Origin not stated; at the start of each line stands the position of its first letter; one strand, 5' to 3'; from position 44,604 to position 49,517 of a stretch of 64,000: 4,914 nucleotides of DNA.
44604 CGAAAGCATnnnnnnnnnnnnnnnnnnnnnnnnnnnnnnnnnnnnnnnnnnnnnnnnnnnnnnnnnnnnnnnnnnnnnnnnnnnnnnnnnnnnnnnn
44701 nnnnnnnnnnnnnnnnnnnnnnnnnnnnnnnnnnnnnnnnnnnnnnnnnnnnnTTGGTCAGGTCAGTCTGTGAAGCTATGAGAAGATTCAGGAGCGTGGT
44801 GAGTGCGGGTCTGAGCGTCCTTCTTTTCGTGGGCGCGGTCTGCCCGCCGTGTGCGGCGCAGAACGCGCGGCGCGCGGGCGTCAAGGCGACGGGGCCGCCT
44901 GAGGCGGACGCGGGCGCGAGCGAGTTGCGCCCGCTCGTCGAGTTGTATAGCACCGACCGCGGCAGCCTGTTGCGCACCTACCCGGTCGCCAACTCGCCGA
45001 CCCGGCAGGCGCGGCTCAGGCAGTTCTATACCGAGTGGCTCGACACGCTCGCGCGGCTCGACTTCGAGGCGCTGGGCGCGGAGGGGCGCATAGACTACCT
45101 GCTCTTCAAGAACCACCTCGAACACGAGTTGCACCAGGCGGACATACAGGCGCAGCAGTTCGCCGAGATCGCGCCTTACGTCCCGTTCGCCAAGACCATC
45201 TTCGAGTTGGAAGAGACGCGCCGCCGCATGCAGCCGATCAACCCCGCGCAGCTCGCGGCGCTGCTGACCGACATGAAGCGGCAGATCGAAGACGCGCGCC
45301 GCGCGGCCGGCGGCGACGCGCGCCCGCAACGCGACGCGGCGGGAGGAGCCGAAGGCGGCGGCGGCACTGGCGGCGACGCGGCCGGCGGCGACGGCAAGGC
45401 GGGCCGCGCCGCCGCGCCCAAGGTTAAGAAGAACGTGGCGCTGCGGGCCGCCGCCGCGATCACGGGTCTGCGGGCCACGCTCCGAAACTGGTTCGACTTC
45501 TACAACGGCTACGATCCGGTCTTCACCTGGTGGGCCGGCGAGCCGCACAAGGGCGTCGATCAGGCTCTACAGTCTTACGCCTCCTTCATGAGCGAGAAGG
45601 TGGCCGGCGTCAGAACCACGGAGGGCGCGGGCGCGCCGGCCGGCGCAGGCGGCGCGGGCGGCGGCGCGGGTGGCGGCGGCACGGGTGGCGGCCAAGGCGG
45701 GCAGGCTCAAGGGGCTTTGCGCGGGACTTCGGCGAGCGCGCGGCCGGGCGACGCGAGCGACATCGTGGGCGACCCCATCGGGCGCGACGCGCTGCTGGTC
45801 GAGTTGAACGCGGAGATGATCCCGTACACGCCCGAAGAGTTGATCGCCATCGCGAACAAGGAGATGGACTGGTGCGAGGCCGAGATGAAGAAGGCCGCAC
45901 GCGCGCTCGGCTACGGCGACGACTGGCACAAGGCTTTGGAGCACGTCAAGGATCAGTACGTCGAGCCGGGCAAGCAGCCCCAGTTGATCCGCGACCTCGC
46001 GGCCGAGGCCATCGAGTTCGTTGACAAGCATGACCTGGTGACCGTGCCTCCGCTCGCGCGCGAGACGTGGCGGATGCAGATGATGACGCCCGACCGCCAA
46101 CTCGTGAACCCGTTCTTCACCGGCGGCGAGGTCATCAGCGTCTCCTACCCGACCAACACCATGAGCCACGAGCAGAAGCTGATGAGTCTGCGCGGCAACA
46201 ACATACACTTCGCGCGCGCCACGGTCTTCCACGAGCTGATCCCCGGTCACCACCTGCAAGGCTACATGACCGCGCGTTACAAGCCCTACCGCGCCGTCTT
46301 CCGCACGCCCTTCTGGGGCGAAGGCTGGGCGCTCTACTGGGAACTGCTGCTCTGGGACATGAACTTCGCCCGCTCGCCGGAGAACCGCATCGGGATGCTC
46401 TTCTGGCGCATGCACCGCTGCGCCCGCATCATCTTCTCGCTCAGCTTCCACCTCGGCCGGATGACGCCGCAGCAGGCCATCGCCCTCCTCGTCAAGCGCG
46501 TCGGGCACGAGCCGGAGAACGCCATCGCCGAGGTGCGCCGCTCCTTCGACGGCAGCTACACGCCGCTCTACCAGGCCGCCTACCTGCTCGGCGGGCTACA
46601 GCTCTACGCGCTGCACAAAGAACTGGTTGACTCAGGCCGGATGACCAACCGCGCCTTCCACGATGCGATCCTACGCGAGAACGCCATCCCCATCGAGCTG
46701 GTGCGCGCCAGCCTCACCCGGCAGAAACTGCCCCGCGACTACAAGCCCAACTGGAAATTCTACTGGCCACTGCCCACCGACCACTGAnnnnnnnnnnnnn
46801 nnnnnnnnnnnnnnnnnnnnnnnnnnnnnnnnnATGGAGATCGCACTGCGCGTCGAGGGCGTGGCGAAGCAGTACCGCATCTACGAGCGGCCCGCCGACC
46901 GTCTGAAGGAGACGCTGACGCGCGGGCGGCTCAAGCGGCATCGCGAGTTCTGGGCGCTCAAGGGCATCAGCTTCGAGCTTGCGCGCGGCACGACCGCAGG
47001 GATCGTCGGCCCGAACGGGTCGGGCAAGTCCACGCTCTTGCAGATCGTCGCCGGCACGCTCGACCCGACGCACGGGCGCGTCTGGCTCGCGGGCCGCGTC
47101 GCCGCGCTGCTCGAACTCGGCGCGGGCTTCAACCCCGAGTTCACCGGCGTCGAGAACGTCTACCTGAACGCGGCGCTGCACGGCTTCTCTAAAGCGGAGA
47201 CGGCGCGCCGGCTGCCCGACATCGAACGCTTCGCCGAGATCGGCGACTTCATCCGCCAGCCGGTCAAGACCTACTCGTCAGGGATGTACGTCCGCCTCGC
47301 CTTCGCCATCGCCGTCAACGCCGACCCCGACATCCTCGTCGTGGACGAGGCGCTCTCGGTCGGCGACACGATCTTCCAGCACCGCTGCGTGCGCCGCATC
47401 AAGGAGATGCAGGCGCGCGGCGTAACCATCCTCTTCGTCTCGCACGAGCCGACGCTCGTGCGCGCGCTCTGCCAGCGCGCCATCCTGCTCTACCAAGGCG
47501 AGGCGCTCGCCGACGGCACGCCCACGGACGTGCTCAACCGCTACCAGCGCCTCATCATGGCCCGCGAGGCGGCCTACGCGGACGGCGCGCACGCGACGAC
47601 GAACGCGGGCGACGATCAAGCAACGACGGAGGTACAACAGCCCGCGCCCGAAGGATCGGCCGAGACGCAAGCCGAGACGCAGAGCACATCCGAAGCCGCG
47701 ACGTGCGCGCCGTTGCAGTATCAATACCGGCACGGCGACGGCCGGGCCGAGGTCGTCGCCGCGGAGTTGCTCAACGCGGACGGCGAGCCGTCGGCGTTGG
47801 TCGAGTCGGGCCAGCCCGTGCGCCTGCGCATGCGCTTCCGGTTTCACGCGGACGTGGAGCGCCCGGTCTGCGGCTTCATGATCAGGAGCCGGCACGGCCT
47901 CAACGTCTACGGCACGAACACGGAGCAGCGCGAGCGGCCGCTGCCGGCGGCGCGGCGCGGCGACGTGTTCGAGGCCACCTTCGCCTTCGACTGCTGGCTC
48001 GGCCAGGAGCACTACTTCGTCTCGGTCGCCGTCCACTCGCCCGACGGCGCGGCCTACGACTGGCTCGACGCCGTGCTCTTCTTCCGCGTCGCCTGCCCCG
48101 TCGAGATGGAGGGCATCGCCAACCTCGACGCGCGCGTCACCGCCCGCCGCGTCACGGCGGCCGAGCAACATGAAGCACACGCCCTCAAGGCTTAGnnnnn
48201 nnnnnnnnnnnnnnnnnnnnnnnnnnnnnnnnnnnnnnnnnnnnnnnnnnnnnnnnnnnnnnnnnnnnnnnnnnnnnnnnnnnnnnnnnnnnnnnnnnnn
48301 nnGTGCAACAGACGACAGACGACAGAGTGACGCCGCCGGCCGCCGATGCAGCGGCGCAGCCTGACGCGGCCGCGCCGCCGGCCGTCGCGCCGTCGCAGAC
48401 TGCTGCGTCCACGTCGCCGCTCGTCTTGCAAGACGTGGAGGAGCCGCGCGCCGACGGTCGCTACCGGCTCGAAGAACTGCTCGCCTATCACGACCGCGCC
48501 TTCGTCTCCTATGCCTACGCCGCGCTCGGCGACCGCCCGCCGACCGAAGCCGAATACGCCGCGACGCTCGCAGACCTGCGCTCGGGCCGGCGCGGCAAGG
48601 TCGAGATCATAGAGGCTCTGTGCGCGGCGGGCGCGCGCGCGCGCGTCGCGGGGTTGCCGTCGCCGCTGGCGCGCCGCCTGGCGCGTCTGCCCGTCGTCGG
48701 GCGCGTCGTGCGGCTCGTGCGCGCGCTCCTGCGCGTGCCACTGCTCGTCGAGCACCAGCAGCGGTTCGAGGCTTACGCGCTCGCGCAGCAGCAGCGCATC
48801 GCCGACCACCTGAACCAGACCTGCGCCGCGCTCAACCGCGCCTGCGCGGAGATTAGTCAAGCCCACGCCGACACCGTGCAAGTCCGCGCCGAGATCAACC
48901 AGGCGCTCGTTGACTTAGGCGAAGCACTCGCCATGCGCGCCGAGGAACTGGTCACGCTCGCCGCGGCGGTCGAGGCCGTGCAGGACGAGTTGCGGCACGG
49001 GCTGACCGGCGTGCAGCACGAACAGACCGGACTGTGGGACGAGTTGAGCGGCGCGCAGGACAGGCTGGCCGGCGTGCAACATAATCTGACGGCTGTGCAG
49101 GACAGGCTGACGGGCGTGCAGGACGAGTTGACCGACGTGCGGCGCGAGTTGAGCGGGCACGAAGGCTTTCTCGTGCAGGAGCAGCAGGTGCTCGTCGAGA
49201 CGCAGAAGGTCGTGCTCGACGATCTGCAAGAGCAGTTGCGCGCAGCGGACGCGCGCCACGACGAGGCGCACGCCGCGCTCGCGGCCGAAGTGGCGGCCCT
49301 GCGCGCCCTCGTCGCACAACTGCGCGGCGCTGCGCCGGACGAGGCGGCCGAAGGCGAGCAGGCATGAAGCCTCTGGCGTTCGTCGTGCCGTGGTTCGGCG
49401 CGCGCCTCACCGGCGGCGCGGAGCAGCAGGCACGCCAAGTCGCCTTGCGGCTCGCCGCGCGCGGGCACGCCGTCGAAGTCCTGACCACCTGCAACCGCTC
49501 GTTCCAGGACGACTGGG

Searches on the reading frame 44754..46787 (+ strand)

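Call 8: search_protein_families(library=pfam, proteins=[window:44754-46787:+], max_evalue=0.001)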
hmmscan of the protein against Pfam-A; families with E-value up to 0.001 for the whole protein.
window:44754-46787:+ (677 aa): 1 family
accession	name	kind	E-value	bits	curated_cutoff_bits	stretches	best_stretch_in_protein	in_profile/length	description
PF05960.17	DUF885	-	4e-48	165.8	32.4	1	81-652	20-530/532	Bacterial protein of unknown function (DUF885)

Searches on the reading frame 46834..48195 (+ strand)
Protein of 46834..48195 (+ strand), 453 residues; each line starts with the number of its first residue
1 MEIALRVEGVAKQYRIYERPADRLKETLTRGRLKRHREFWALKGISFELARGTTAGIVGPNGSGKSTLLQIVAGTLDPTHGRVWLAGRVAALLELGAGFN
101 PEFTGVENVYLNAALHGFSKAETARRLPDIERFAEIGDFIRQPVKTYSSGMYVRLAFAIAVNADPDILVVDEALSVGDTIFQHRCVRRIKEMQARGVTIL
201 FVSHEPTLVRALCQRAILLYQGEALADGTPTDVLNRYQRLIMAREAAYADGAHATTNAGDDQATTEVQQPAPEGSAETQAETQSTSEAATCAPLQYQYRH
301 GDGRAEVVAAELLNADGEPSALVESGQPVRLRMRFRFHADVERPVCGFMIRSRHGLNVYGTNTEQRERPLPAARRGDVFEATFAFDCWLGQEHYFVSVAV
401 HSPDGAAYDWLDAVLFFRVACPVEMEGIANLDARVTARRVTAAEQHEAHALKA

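Call 8: search_protein_families(library=pfam, proteins=[window:46834-48195:+], max_evalue=0.001)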
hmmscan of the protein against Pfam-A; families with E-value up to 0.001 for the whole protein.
window:46834-48195:+ (453 aa): 3 families
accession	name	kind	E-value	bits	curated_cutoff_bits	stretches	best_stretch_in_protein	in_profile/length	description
PF14524.12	Wzt_C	-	2.2e-36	125.4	30.4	1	297-428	2-140/143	Wzt C-terminal domain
PF00005.33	ABC_tran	-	2.6e-20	73.9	25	1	42-174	1-136/137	ABC transporter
PF13304.12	AAA_21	-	1.9e-05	25.3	27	1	55-72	2-19/304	AAA domain, putative AbiEii toxin, Type IV TA system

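Call 43: search_solved_structures(query=window:46834-48195:+, max_evalue=0.00001)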
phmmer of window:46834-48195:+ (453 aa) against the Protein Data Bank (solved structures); distinct sequences matched with E-value up to 0.00001: 474 (the best 60 are shown).
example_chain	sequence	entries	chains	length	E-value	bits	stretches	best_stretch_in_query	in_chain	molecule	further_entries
8dku_A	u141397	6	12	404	1.6e-82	281.1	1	4-245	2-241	ABC transporter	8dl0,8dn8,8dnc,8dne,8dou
7k2t_A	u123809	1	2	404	4.1e-82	279.7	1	4-245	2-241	ABC transporter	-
6amx_A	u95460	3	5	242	1.7e-74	254.6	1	6-241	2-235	ABC transporter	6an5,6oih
6m96_A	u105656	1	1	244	2.2e-74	254.3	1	4-241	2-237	ABC transporter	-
6jbh_A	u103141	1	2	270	4.8e-63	216.9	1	1-243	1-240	TarH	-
7dd0_A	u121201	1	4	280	2.6e-53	184.8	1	3-239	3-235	Teichoic acids export ATP-binding protein TagH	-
9cfl_B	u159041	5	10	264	3.4e-52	181.1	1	1-241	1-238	Teichoic acids export ATP-binding protein TagH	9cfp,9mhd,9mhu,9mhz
9qfx_C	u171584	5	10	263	2.5e-39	138.8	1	40-238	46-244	ABC transporter ATP-binding protein | Probable o-antigen/lipopolysaccharide transport ATP-binding protein ABC transporter RfbE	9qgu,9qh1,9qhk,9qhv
9qhw_C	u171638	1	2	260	2.7e-39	138.7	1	40-238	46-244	ABC transporter ATP-binding protein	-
9qhj_C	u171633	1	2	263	6.5e-39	137.4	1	40-238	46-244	Probable o-antigen/lipopolysaccharide transport ATP-binding protein ABC transporter RfbE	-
9qhx_C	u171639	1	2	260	6.9e-39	137.3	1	40-238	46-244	ABC transporter ATP-binding protein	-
8tsi_A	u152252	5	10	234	7.9e-29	104.2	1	29-226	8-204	ABC transporter ATP-binding protein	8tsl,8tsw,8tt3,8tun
8tsh_A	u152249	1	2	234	2.1e-28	102.8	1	29-226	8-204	ABC transporter ATP-binding protein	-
4yer_A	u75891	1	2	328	4.2e-26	95.2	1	32-237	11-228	ABC transporter ATP-binding protein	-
1vpl_A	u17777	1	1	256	1.2e-24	90.3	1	34-239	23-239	ABC transporter, ATP-binding protein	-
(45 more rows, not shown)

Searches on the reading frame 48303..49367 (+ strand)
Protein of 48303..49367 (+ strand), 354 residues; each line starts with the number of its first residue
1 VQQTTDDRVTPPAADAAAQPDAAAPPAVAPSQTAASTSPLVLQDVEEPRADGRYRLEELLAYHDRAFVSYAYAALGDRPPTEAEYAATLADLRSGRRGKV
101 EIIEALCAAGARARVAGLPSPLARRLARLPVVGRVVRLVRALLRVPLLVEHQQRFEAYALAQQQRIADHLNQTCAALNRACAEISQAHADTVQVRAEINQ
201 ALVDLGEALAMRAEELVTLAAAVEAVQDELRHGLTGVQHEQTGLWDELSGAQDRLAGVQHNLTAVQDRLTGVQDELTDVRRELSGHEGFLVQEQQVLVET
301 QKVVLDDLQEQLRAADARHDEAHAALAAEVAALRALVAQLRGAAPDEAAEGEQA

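Call 8: search_protein_families(library=pfam, proteins=[window:48303-49367:+], max_evalue=0.001)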
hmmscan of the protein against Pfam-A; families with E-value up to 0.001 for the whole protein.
window:48303-49367:+ (354 aa): 1 family
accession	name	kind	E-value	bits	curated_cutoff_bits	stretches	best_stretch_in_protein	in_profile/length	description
PF06009.19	Laminin_II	-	0.00047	20.6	33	1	251-344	15-106/138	Laminin Domain II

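Call 71: search_protein_families(library=pfam, proteins=[window:48303-49367:+], max_evalue=0.1)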
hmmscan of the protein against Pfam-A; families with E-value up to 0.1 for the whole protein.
window:48303-49367:+ (354 aa): 5 families
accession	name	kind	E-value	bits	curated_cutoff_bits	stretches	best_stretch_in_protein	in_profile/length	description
PF06009.19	Laminin_II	-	0.00047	20.6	33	1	251-344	15-106/138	Laminin Domain II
PF04513.17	Baculo_PEP_C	-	0.0072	16.8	38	2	173-265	32-118/140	Baculovirus polyhedron envelope protein, PEP, C terminus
PF12795.12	MscS_porin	-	0.013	15.5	34.4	0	162-340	14-196/238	Mechanosensitive ion channel porin domain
PF08614.16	ATG16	-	0.014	16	33.7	1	230-321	86-176/200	Autophagy protein 16 (ATG16)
PF20651.3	EXOC6_Sec15_N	-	0.088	13.2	27.2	0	157-225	4-75/170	Exocyst complex component EXOC6/Sec15, N-terminal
